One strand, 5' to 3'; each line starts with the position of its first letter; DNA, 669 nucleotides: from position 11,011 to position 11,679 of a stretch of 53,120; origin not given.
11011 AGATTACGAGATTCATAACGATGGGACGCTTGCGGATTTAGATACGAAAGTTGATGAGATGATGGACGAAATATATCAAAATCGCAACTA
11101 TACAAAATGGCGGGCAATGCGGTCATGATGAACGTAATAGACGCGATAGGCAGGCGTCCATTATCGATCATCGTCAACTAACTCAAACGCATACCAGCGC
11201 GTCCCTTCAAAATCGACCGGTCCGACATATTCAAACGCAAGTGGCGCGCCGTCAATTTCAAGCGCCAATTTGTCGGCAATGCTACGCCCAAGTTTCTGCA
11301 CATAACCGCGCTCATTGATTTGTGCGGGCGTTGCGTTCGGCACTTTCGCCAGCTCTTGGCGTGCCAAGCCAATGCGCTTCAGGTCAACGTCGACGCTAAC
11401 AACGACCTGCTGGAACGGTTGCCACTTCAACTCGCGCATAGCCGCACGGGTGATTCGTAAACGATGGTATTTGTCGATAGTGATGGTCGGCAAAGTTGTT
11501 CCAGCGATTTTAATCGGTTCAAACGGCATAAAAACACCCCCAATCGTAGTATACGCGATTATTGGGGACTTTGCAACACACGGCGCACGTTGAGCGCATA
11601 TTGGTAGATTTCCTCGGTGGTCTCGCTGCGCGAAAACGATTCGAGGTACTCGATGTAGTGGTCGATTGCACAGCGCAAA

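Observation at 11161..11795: Antisense two-gene cassette driven by a perfect consensus sigma-A promoter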

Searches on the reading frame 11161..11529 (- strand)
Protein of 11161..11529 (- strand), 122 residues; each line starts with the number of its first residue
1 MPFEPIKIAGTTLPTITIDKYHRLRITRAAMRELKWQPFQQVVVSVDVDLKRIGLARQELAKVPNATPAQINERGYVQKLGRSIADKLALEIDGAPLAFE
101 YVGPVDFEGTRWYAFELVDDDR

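Call 7: search_protein_families(library=pfam, proteins=[window:11161-11529:-], max_evalue=1)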
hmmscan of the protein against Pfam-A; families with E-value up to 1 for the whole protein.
window:11161-11529:- (122 aa): 1 family
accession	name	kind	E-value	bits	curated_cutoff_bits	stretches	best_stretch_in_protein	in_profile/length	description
PF05848.17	CtsR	-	0.2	12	23.1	1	51-72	20-41/72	CtsR N-terminal HTH domain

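Call 8: search_protein_families(library=phrogs, proteins=[window:11161-11529:-], max_evalue=1)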
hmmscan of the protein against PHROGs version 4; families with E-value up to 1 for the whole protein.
window:11161-11529:- (122 aa): 2 families
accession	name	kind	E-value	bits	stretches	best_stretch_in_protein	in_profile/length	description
phrog_18159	-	unknown function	7.8e-08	33.6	1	15-104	18-108/132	-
phrog_38483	-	unknown function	0.22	11.7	1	10-95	107-193/297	-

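Call 10: search_dna_similar(query=window:11161-11529:-, collection=phages, mode=protein, max_rows=40, max_evalue=0.01)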
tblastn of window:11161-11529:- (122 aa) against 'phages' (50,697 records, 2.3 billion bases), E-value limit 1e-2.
No match.

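Call 11: search_protein_families(library=padloc, proteins=[window:11161-11529:-], max_evalue=1)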
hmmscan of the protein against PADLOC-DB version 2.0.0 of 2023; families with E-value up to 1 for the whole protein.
window:11161-11529:- (122 aa): 0 families

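Call 12: search_protein_families(library=ncbifam, proteins=[window:11161-11529:-], max_evalue=1)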
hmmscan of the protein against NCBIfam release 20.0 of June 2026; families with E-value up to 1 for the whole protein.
window:11161-11529:- (122 aa): 0 families

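Call 13: search_solved_structures(query=window:11161-11529:-, max_evalue=10)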
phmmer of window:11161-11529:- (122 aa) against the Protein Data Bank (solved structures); distinct sequences matched with E-value up to 10: 0.

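Call 14: find_homologous_proteins(query=window:11161-11529:-, max_evalue=0.01)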
Query window:11161-11529:- (122 aa): 67 proteins with E <= 0.01 among 74 candidates.
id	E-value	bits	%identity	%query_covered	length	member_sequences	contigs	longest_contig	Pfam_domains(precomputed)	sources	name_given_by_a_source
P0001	9.1e-66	238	93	98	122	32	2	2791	-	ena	-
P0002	2.2e-63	230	88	98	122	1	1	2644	-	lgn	-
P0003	4.7e-60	219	86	97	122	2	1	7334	-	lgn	-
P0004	5.3e-47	177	70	98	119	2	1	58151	-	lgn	-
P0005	1.0e-46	176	68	98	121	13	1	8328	-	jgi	jgi:hypothetical protein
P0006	1.7e-45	172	67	98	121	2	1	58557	-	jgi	jgi:hypothetical protein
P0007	1.6e-44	169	67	99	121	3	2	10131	-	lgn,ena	-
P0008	5.5e-41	158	65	96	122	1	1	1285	-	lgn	-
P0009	8.8e-40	154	66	91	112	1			-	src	-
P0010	4.3e-39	151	64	96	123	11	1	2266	-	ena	-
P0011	9.0e-36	141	58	97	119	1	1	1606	-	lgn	-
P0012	8.9e-32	128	56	96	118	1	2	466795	-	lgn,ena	-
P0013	8.0e-31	125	55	97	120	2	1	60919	-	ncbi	ncbi:MAG: hypothetical protein ACQEXB_24470 [Bacillota bacterium]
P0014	1.0e-30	124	52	98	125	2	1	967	-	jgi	jgi:hypothetical protein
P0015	1.4e-30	124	54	96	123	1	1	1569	-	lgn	-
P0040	3.5e-27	113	50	99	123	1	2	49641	-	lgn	-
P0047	2.0e-26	111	52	99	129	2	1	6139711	-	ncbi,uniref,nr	ncbi:hypothetical protein [Neobacillus sp. DY30]|uniref:hypothetical protein n=1 Tax=Neobacillus sp.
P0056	1.5e-25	108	48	96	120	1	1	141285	-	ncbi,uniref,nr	ncbi:hypothetical protein [Cytobacillus purgationiresistens]|uniref:Uncharacterized protein n=1 Tax=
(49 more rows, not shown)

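Call 15: find_encoding_contigs(protein=P0004, flank=6000, max_places=2)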
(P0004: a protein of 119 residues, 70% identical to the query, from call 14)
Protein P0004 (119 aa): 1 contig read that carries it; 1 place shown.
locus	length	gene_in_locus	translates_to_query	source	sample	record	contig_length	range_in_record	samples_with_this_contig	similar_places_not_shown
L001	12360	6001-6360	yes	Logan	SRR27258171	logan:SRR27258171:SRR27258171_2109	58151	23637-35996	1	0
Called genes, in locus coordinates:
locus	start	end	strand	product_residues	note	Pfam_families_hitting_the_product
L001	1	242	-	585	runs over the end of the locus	PF17289:Terminase_6C, PF22530:Terminase-T7_RNaseH-like (weak)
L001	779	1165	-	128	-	PF13022:HTH_Tnp_1_2, PF13384:HTH_23 (weak)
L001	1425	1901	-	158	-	PF13730:HTH_36 (weak)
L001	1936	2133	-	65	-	-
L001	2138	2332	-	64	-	-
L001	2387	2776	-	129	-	-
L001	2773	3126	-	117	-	-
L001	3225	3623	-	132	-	PF08281:Sigma70_r4_2, PF04545:Sigma70_r4, PF22233:PhyR_sigma-like (weak)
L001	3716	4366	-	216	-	-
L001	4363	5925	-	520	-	PF13708:DUF4942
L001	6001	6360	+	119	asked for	-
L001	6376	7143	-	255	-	PF00145:DNA_methylase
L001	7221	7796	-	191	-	PF13238:AAA_18 (weak), PF21448:DNMK (weak)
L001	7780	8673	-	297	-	-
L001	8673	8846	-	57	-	-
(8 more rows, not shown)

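Call 16: find_encoding_contigs(protein=P0013, flank=6000, max_places=2)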
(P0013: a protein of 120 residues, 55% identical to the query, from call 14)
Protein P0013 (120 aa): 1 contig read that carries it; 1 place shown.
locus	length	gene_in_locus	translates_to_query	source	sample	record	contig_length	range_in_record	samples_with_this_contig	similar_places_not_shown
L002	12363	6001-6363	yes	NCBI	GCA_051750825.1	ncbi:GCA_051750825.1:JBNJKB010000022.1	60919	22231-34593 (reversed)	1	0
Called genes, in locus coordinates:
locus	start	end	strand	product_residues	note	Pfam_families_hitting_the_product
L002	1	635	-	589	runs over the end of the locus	PF17289:Terminase_6C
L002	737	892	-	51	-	-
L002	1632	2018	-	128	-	PF13022:HTH_Tnp_1_2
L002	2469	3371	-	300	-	PF13545:HTH_Crp_2 (faint)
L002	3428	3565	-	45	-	-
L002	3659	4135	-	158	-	-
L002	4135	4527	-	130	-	PF04545:Sigma70_r4, PF22233:PhyR_sigma-like (weak)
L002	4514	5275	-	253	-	PF13392:HNH_3, PF00847:AP2 (weak)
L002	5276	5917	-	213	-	PF00145:DNA_methylase (weak)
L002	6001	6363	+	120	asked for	-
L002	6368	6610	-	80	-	PF11753:DUF3310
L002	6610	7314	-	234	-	-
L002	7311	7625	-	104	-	-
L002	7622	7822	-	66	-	PF06725:3D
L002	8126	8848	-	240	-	PF02511:Thy1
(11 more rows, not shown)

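Call 17: find_encoding_contigs(protein=P0047, flank=6000, max_places=2)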
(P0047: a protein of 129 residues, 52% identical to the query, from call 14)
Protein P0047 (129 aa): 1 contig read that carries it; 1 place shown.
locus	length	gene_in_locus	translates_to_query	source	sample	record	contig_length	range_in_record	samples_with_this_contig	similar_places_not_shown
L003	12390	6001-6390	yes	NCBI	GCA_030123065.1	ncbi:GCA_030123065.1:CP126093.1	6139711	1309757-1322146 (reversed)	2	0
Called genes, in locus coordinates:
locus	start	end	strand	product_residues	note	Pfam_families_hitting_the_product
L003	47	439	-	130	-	PF13022:HTH_Tnp_1_2, PF13384:HTH_23 (weak)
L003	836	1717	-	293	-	PF13545:HTH_Crp_2 (faint)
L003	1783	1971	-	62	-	-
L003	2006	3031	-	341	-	PF00145:DNA_methylase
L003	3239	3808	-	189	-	-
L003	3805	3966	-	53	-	-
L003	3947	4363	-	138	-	PF08281:Sigma70_r4_2, PF04545:Sigma70_r4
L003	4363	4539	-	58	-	-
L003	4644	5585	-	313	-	PF00145:DNA_methylase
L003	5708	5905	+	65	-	-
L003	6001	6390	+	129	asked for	-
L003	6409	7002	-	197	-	PF07463:NUMOD4, PF13392:HNH_3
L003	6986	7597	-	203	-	PF13238:AAA_18 (weak), PF21448:DNMK (weak)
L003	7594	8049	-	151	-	-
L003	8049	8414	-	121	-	-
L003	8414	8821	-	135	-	PF06725:3D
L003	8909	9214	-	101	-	-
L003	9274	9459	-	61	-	-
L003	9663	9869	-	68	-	-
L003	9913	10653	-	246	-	PF02511:Thy1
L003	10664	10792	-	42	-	-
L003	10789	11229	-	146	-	PF00692:dUTPase, PF22769:DCD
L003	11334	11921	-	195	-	PF14014:DUF4230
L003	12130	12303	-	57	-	-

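Call 20: search_solved_structures(query=A1, max_evalue=10, show_alignments=2)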
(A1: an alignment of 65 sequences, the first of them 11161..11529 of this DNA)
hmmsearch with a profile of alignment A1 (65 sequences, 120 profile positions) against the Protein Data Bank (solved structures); distinct sequences matched with E-value up to 10: 5.
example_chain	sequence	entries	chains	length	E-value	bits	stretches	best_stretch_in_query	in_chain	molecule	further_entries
6bu8_Z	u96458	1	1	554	0.1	15.9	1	29-81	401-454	30S ribosomal protein S1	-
7qgh_t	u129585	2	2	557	0.1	15.9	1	29-81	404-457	30S ribosomal protein S1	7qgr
6h4n_y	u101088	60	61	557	0.1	15.9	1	29-81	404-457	30S ribosomal protein S1 | Small ribosomal subunit protein bS1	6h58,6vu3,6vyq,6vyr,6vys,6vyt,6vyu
9qqq_V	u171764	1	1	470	0.13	15.5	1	29-81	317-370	Small ribosomal subunit protein bS1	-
9sda_n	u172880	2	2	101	0.5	13.7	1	34-96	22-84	Small ribosomal subunit protein uS14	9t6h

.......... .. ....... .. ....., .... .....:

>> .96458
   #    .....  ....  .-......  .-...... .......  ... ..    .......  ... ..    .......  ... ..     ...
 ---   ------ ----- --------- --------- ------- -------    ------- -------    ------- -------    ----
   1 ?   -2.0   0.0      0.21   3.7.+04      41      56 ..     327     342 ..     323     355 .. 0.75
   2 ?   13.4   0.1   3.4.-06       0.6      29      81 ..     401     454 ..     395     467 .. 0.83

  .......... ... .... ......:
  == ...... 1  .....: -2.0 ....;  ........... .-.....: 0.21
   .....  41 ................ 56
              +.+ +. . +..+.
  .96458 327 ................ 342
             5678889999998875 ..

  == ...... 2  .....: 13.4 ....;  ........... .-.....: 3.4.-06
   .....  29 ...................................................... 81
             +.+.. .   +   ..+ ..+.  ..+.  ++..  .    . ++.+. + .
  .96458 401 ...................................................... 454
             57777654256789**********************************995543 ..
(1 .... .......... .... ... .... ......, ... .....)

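Call 27: find_encoding_contigs(protein=P0006, flank=6000, max_places=1)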
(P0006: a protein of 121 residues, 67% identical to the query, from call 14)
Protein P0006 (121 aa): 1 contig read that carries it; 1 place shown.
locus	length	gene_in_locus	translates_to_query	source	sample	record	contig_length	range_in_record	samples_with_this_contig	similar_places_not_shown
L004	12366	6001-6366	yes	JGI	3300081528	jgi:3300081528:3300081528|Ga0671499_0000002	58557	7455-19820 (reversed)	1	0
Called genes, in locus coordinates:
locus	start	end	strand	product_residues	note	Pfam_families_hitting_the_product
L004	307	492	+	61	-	-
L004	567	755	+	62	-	-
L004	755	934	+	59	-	-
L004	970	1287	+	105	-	-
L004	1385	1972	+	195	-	PF07275:ArdA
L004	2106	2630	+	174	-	-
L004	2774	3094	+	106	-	-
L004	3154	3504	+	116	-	-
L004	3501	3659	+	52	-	-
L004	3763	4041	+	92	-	-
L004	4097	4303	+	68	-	PF13443:HTH_26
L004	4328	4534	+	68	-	PF01679:Pmp3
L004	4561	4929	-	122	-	-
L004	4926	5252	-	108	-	PF08281:Sigma70_r4_2 (faint), PF00196:GerE, PF01022:HTH_5 (faint)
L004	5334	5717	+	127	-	-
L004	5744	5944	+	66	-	-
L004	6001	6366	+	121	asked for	-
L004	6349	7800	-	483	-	PF00145:DNA_methylase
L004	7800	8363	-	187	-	PF21448:DNMK (faint), PF13238:AAA_18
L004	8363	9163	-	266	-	-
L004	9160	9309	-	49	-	-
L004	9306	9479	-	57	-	-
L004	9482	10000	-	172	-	PF06725:3D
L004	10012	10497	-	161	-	PF05014:Nuc_deoxyrib_tr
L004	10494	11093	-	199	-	PF00692:dUTPase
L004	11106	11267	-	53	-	-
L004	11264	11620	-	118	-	-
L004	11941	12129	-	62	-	-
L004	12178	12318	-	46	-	-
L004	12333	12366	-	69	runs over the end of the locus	-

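Call 28: find_encoding_contigs(protein=P0056, flank=6000, max_places=1)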
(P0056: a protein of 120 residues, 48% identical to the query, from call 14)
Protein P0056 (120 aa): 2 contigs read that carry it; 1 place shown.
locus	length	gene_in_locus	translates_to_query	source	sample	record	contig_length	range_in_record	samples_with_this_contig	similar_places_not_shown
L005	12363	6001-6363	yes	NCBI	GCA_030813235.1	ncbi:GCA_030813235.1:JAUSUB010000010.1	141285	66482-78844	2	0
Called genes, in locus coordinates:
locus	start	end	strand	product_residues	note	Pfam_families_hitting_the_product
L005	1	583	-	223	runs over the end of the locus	-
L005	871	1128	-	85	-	-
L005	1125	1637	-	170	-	-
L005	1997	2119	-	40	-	-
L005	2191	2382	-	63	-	-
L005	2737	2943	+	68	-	PF13443:HTH_26 (weak)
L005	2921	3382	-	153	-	-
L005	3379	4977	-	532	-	PF13708:DUF4942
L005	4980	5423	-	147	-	PF02001:DUF134 (weak), PF08281:Sigma70_r4_2 (weak), PF04545:Sigma70_r4, PF12802:MarR_2 (weak), PF22233:PhyR_sigma-like (weak)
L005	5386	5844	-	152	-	PF25680:Mom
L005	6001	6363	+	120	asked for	-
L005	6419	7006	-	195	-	PF21448:DNMK (weak)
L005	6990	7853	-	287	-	-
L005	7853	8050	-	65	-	-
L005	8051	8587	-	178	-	PF06725:3D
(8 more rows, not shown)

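Call 29: find_encoding_contigs(protein=P0040, flank=6000, max_places=1)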
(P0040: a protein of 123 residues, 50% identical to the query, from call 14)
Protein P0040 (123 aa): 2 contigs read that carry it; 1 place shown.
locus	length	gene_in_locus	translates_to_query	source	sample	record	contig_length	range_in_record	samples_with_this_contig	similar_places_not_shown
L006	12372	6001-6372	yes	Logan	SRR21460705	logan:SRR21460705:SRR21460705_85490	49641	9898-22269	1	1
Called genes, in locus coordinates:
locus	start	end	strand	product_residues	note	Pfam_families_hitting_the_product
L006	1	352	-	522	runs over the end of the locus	PF05133:SPP1_portal (weak)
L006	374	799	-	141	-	PF13022:HTH_Tnp_1_2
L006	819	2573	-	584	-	-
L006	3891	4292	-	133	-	-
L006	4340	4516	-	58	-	-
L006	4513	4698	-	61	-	-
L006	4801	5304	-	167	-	-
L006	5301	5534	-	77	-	-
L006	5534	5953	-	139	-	PF07638:Sigma70_ECF, PF02001:DUF134 (weak), PF04545:Sigma70_r4, PF08281:Sigma70_r4_2, PF22233:PhyR_sigma-like (weak)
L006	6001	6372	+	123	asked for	-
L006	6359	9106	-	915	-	PF00145:DNA_methylase, PF13403:Hint_2, PF14623:Vint (faint), PF14890:Intein_splicing (faint), PF00145:DNA_methylase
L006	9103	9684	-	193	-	PF21448:DNMK (weak), PF13238:AAA_18 (weak)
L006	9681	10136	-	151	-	-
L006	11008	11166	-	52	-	-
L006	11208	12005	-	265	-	PF02511:Thy1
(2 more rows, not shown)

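Call 33: find_related_loci(query=A1, collection=genome_contigs, flank=6000)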
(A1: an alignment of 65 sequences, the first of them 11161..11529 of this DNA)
Query A1 (122 aa) in genome_contigs; peptide patterns used: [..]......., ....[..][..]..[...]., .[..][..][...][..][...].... (x = any residue, [..] = any of these).
99 stretches matched a pattern; 9 encode a relative of the query (tblastn E <= 1e-3); 9 distinct loci.
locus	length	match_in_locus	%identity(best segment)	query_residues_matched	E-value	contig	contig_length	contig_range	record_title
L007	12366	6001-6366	52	1-121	2e-37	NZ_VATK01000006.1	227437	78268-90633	Bacillus sp. 03113 contig6, whole genome shotgun sequence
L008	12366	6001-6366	52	1-121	6e-35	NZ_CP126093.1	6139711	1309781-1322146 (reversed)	Neobacillus sp. DY30 chromosome, complete genome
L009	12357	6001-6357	51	1-118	4e-34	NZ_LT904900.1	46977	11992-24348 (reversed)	Cytobacillus massiliigabonensis strain Marseille-P2639, whole genome shotgun sequence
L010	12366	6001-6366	48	1-121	8e-34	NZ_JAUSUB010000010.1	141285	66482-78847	Cytobacillus purgationiresistens strain DSM 23494 Ga0480534_10, whole genome shotgun sequence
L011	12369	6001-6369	49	1-122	1e-33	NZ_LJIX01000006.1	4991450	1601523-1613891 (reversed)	Cytobacillus solani strain FJAT-18043 super27, whole genome shotgun sequence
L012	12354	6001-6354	49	1-117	2e-32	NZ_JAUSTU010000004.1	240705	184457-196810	Robertmurraya andreesenii strain DSM 23948 Ga0480525_04, whole genome shotgun sequence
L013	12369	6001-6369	45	1-122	2e-31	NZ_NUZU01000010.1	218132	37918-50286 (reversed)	Bacillus sp. AFS073361 AFS073361_116_A10_Contig13_140618, whole genome shotgun sequence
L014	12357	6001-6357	46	1-118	2e-31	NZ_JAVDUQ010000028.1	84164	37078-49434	Neobacillus niacini strain 3240 Ga0466815_28, whole genome shotgun sequence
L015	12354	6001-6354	48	1-117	9e-30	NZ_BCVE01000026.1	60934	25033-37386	Niallia circulans NBRC 13626, whole genome shotgun sequence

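Call 34: find_related_loci(query=A1, collection=viral_contigs, flank=6000)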
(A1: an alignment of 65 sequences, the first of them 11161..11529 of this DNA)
Query A1 (122 aa) in viral_contigs; peptide patterns used: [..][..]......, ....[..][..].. (x = any residue, [..] = any of these).
46 stretches matched a pattern; 19 encode a relative of the query (tblastn E <= 1e-3); 19 distinct loci.
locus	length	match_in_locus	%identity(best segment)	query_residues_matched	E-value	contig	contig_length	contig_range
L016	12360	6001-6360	94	1-120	5e-73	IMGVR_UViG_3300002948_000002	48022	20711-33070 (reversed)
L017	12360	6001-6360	56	1-120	1e-35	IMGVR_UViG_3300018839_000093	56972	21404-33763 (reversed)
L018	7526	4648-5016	51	1-122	2e-35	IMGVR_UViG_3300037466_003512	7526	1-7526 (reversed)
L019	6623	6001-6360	52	1-119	2e-35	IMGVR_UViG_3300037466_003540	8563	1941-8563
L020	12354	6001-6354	51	1-117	6e-34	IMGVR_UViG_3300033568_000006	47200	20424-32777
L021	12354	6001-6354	51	1-117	6e-34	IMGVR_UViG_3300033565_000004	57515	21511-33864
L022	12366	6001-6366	48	1-121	2e-33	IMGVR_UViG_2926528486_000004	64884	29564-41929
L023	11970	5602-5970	48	1-122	4e-33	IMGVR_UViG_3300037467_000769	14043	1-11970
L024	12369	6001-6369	49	1-122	3e-33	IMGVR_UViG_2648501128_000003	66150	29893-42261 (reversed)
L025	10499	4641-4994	52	1-117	3e-33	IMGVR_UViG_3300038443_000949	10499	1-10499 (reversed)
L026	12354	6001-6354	49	1-117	4e-32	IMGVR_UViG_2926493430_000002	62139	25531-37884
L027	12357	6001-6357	46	1-118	5e-31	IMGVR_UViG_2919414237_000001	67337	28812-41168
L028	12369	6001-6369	45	1-122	3e-31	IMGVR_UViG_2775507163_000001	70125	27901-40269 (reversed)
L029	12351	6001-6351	51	1-117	7e-31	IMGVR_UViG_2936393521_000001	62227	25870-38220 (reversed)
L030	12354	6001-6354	48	1-117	2e-29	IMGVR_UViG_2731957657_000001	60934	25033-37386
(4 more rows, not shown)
